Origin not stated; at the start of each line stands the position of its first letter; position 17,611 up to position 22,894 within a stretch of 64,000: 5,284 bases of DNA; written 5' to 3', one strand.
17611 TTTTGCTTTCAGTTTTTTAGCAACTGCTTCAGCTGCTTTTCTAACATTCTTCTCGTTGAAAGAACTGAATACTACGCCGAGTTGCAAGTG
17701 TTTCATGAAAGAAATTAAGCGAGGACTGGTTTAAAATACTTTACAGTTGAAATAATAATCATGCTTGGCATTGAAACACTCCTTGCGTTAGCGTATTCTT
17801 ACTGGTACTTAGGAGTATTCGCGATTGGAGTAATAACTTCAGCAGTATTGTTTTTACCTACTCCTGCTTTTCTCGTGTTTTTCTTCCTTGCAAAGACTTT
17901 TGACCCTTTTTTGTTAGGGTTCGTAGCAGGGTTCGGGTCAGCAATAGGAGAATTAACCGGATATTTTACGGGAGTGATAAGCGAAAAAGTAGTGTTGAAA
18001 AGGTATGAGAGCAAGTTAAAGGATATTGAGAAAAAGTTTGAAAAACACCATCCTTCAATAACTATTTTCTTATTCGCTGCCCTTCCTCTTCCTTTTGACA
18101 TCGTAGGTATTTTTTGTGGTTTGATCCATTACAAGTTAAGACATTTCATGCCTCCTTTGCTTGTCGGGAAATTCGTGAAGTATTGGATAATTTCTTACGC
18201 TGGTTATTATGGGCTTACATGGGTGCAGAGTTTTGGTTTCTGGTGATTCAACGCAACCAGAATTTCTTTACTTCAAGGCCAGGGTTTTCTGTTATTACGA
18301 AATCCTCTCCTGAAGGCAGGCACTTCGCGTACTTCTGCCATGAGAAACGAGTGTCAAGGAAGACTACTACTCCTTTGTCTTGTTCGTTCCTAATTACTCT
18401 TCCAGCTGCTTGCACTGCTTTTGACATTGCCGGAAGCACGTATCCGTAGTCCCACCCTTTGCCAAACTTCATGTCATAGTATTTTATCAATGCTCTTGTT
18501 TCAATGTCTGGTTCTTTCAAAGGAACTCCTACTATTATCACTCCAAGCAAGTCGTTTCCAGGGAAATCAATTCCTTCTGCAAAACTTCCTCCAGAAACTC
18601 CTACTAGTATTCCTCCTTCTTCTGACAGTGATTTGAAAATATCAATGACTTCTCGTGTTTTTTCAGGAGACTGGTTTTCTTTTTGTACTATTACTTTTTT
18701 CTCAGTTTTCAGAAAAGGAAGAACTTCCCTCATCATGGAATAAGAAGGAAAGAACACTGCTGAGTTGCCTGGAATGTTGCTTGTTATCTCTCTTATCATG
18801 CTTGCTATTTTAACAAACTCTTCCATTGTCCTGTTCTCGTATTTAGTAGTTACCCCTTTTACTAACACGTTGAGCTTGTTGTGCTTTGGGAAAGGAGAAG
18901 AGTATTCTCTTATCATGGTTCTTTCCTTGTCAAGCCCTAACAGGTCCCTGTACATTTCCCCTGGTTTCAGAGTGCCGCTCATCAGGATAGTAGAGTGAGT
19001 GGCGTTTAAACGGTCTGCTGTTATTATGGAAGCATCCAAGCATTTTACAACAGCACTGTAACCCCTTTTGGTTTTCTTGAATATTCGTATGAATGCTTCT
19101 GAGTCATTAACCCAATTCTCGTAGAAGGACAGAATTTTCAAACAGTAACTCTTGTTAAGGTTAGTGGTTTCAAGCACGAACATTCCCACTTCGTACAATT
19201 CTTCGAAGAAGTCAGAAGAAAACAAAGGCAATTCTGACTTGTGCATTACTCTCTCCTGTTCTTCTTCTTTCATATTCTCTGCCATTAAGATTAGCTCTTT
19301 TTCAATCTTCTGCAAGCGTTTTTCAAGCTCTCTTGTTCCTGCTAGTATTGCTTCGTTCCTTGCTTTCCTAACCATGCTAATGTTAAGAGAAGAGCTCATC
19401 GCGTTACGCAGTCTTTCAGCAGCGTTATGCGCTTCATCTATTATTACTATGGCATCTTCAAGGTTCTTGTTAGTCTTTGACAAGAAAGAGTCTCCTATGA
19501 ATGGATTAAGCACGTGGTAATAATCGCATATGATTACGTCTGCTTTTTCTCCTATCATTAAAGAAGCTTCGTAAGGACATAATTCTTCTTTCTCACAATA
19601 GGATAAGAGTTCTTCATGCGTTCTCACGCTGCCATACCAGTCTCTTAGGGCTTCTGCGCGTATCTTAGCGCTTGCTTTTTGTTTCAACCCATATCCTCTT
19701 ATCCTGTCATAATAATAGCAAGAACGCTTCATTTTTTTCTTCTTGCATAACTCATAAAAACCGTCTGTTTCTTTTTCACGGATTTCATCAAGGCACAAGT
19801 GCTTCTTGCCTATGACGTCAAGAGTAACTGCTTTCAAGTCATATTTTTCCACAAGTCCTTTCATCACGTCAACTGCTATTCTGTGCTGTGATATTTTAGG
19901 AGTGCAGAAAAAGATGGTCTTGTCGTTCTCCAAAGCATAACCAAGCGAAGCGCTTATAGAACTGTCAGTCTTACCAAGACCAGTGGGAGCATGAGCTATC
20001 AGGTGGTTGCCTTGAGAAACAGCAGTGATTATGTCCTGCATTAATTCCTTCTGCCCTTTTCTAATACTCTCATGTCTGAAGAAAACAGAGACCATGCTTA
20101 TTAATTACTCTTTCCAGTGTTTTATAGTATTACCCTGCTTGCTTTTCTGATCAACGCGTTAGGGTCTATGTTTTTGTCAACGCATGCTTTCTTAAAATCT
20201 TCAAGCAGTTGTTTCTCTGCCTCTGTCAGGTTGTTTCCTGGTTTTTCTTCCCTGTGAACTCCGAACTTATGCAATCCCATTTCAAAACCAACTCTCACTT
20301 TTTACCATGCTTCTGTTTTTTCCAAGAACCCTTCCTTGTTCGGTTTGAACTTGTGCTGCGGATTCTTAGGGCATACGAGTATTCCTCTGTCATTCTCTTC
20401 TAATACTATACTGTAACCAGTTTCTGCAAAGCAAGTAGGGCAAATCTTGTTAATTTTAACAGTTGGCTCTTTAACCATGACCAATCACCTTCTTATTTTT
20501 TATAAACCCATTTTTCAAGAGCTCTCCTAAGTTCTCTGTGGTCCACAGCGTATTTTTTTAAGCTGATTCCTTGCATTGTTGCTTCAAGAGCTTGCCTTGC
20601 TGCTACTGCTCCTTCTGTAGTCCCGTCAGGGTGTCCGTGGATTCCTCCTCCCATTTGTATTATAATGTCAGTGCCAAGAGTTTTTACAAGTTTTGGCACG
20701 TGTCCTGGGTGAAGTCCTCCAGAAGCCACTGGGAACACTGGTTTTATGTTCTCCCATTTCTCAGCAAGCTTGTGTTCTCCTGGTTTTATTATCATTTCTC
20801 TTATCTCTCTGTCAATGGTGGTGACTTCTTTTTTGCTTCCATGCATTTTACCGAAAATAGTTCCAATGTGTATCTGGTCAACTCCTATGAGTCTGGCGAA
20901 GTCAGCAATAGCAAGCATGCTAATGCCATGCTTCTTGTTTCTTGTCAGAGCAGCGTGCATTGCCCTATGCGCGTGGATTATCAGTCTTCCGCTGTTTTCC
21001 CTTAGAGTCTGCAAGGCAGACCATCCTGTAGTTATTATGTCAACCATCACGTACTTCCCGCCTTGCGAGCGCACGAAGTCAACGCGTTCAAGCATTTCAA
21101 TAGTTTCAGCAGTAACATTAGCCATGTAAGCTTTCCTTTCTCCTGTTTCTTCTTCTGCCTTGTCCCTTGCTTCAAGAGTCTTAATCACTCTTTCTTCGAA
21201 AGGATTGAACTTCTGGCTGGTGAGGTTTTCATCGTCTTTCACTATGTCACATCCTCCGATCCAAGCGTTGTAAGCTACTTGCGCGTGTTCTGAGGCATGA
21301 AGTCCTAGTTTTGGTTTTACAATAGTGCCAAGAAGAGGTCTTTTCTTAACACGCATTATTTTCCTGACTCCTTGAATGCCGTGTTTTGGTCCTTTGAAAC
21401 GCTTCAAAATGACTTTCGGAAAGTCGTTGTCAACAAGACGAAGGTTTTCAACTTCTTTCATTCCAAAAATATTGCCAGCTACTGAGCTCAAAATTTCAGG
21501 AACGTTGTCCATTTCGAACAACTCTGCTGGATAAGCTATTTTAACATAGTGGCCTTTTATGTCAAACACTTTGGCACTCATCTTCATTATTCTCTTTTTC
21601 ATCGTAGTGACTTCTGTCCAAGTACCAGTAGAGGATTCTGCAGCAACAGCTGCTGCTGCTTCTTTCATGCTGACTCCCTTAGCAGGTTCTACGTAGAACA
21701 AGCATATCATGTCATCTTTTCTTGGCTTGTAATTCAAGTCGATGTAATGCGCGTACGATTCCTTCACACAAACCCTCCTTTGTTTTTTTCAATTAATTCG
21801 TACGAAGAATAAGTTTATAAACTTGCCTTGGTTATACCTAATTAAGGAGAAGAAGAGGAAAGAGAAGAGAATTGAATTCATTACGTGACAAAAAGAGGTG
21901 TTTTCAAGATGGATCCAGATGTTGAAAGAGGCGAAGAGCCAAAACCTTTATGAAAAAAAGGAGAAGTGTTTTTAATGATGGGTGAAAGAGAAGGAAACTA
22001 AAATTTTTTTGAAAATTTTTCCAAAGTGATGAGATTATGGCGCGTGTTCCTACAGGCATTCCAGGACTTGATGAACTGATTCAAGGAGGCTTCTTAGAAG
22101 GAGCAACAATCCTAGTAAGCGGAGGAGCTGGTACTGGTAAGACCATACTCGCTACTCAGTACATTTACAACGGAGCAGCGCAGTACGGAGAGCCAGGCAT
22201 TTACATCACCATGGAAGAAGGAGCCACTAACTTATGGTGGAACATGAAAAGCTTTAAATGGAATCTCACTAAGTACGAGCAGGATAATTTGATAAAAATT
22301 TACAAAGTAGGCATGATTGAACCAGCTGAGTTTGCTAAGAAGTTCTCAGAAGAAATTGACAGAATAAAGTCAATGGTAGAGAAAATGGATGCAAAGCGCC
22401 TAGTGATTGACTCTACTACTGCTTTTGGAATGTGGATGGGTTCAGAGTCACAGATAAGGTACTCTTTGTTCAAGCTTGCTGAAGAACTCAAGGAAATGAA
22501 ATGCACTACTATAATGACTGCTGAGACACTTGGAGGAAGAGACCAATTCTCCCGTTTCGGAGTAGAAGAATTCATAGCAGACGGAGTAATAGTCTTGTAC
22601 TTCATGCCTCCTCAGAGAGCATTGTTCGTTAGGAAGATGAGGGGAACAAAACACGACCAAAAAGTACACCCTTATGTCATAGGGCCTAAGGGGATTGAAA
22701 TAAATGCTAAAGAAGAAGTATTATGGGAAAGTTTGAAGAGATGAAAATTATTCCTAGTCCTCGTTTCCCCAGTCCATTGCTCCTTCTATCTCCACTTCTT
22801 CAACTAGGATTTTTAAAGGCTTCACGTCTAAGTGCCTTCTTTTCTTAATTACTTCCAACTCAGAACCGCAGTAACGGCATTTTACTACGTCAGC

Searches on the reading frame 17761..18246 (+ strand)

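Call 34: search_protein_families(library=pfam, proteins=[window:17761-18246:+], max_evalue=0.001)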
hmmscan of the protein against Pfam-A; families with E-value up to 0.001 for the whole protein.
window:17761-18246:+ (161 aa): 1 family
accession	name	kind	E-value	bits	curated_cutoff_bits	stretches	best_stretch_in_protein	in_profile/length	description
PF09335.16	VTT_dom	-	9.4e-15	55.6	33.9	1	36-149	3-122/123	VTT domain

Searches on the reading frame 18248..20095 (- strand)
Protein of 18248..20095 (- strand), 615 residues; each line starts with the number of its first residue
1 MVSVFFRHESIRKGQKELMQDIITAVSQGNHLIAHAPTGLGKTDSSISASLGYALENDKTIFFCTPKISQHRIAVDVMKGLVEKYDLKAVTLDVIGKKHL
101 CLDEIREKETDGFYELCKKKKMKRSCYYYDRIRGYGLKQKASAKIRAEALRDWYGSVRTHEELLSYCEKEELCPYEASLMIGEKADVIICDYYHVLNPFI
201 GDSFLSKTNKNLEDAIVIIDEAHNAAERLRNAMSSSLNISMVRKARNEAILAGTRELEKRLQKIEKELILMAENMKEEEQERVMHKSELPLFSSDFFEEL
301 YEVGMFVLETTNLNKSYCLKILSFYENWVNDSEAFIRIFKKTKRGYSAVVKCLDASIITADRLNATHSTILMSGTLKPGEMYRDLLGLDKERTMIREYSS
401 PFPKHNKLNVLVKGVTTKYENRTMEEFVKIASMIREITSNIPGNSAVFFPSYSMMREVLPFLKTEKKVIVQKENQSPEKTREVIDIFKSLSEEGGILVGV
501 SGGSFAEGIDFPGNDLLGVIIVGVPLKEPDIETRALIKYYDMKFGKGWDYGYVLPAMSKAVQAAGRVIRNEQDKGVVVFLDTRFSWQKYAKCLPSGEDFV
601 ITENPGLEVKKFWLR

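Call 34: search_protein_families(library=pfam, proteins=[window:18248-20095:-], max_evalue=0.001)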
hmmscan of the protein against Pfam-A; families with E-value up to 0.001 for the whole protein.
window:18248-20095:- (615 aa): 6 families
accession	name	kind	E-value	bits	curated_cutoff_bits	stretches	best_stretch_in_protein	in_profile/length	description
PF13307.12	Helicase_C_2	-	2.1e-42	145.5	25.3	1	434-594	1-164/170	Helicase C-terminal domain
PF06733.21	DEAD_2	-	9.4e-20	71.4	21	1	73-238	11-168/172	DEAD_2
PF06777.17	HBB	-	2.3e-15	57.2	30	1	295-420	64-189/190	Helical and beta-bridge domain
PF04851.21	ResIII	-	1.7e-06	28.5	22.5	1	10-227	3-139/164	Type III restriction enzyme, res subunit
PF00270.35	DEAD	-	3.3e-05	24.1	26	0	20-88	5-75/167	DEAD/DEAH box helicase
PF00271.37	Helicase_C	-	5e-05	24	23.5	1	429-570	2-109/110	Helicase conserved C-terminal domain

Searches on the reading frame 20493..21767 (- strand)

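Call 34: search_protein_families(library=pfam, proteins=[window:20493-21767:-], max_evalue=0.001)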
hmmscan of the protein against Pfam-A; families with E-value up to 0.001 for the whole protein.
window:20493-21767:- (424 aa): 2 families
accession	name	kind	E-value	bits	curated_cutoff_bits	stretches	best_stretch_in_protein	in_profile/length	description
PF00016.26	RuBisCO_large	-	1.8e-93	313.5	30.1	1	130-420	1-299/299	Ribulose bisphosphate carboxylase large chain, catalytic domain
PF02788.21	RuBisCO_large_N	-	2.3e-44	150.9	20.7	1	8-118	2-118/120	Ribulose bisphosphate carboxylase large chain, N-terminal domain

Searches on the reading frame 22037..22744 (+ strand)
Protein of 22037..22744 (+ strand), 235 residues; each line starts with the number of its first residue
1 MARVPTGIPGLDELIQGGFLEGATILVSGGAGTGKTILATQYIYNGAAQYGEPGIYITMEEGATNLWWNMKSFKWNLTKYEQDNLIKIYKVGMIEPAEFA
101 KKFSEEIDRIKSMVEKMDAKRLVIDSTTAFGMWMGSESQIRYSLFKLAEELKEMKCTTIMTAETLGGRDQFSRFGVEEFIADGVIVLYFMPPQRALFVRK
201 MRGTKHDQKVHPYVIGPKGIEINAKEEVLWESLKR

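Call 34: search_protein_families(library=pfam, proteins=[window:22037-22744:+], max_evalue=0.001)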
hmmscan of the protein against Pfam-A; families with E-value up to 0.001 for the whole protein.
window:22037-22744:+ (235 aa): 3 families
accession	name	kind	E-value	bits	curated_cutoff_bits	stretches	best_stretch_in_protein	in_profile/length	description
PF06745.19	ATPase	-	3e-69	233.3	26.6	1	4-226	1-230/231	KaiC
PF13481.12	AAA_25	-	6.1e-06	26.4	27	1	4-130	15-155/195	AAA domain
PF03796.21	DnaB_C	-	4.2e-05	23.5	27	1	4-130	2-112/255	DnaB-like helicase C terminal domain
